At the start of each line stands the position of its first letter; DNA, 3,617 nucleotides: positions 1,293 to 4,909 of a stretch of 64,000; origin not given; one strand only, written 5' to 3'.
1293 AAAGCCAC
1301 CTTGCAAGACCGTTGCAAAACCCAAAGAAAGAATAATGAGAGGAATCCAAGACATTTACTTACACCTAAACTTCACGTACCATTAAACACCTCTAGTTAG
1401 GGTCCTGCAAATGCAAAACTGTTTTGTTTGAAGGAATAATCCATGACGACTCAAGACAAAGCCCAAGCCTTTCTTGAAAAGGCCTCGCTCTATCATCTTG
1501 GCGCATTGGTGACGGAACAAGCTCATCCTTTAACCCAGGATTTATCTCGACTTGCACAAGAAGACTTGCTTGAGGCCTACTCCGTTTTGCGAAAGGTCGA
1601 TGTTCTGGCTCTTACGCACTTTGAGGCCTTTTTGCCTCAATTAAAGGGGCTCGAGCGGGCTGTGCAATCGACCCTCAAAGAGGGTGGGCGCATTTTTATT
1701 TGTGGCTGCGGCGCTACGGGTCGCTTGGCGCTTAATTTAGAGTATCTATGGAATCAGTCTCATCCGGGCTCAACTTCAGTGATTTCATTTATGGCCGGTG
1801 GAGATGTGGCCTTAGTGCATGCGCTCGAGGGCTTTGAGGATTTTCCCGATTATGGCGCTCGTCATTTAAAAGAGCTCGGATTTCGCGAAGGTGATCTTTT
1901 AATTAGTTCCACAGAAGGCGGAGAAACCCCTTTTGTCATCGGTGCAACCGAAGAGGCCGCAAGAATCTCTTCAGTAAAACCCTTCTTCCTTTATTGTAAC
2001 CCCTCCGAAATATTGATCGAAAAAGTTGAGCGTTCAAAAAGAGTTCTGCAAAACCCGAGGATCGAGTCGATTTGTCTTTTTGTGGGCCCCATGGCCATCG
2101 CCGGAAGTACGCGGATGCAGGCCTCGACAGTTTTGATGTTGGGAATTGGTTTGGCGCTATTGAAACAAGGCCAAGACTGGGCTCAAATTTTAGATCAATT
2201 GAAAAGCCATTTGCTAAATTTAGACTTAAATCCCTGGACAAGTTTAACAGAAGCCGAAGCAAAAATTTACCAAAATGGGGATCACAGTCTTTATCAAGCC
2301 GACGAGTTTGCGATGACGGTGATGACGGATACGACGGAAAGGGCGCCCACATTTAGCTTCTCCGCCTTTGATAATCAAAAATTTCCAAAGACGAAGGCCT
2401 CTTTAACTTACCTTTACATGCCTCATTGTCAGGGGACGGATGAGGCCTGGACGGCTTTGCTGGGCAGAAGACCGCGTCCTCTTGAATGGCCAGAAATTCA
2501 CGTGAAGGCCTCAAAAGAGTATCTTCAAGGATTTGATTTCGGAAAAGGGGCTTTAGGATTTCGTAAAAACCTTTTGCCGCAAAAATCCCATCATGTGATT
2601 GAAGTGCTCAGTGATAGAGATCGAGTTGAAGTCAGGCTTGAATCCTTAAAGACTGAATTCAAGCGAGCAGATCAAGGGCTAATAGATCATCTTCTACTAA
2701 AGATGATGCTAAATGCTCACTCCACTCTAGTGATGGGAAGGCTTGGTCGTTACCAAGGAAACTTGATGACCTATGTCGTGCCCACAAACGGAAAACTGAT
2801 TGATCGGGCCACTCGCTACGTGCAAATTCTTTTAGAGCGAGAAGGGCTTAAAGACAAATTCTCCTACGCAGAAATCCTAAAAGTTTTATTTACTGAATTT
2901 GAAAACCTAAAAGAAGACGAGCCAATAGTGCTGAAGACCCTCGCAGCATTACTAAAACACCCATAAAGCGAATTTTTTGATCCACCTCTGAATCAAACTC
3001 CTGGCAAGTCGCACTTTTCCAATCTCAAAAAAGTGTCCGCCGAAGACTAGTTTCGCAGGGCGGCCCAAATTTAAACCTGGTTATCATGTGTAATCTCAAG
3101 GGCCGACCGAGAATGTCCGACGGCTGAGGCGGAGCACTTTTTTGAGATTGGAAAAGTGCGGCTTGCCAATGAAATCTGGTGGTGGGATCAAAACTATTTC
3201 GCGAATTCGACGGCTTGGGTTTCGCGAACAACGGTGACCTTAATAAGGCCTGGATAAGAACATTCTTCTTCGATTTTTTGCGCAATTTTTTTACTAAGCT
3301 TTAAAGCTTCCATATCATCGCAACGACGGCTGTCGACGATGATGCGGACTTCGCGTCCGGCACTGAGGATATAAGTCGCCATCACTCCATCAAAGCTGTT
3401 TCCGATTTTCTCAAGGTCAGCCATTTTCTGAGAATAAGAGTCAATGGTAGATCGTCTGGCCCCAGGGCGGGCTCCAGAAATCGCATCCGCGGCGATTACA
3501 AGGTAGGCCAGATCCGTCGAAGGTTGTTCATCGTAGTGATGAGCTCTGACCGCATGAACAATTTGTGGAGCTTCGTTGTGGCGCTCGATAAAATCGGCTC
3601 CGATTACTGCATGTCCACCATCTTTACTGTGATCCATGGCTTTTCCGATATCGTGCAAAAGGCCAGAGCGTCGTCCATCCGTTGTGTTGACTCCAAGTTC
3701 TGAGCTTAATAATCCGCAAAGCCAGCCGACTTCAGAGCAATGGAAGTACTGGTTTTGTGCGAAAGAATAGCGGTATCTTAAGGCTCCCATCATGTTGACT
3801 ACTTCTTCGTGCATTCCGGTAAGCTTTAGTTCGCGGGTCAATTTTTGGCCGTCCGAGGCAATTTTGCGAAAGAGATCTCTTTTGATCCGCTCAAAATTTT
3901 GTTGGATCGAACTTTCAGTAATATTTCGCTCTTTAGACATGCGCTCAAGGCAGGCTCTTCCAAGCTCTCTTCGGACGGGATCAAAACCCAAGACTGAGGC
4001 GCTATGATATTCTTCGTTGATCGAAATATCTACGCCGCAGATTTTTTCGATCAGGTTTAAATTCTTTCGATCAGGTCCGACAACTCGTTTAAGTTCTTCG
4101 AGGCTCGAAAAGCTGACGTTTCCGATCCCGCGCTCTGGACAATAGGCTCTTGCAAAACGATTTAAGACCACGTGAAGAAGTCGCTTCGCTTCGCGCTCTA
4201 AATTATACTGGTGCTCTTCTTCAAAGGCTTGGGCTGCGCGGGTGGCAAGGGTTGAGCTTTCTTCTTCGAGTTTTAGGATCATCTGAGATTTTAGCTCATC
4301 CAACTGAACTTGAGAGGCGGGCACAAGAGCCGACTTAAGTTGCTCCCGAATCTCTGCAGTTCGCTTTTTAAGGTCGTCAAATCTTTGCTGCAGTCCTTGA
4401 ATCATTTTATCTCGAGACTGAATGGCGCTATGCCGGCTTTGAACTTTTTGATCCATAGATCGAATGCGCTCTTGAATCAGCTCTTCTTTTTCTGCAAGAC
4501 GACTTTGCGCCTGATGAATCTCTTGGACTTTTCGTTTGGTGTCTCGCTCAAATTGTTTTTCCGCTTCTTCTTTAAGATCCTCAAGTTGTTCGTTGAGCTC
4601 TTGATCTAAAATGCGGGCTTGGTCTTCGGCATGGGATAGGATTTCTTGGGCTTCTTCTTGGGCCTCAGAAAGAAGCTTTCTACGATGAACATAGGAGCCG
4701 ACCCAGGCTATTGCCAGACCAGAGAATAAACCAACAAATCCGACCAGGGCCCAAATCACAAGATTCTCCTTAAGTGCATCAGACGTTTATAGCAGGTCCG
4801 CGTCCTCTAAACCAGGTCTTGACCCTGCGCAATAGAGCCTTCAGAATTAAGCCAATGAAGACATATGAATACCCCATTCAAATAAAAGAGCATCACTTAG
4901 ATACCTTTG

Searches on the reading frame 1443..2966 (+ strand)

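Call 64: search_protein_families(library=pfam, proteins=[window:1443-2966:+], max_evalue=0.00001)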
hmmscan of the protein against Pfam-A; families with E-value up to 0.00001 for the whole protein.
window:1443-2966:+ (507 aa): 1 family
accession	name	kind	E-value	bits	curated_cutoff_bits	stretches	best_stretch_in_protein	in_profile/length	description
PF22645.1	GKRP_SIS_N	-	4.2e-11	43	27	1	74-168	10-108/113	Glucokinase regulatory protein N-terminal SIS domain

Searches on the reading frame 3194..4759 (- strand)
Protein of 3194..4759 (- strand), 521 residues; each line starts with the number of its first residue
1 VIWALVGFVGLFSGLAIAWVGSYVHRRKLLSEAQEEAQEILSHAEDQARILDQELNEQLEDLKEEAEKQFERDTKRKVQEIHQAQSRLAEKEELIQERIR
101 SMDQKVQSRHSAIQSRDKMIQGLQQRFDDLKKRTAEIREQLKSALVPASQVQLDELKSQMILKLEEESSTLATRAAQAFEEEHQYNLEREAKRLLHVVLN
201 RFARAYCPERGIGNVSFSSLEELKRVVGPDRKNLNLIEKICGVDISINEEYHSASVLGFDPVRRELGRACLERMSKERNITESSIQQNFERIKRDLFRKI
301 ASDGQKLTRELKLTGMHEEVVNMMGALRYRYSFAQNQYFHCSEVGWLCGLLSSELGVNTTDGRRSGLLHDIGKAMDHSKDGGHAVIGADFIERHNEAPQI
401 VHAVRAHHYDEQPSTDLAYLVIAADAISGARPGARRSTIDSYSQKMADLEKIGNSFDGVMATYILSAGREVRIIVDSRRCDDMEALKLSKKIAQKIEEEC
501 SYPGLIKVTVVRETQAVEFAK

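Call 64: search_protein_families(library=pfam, proteins=[window:3194-4759:-], max_evalue=0.00001)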
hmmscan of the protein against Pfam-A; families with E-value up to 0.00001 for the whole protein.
window:3194-4759:- (521 aa): 2 families
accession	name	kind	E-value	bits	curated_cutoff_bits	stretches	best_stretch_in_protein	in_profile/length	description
PF12072.13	RNase_Y_N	-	1.6e-12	47.7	32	1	7-203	6-198/201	RNase Y N-terminal region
PF01966.28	HD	-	3e-12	47.3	22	1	340-428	4-114/116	HD domain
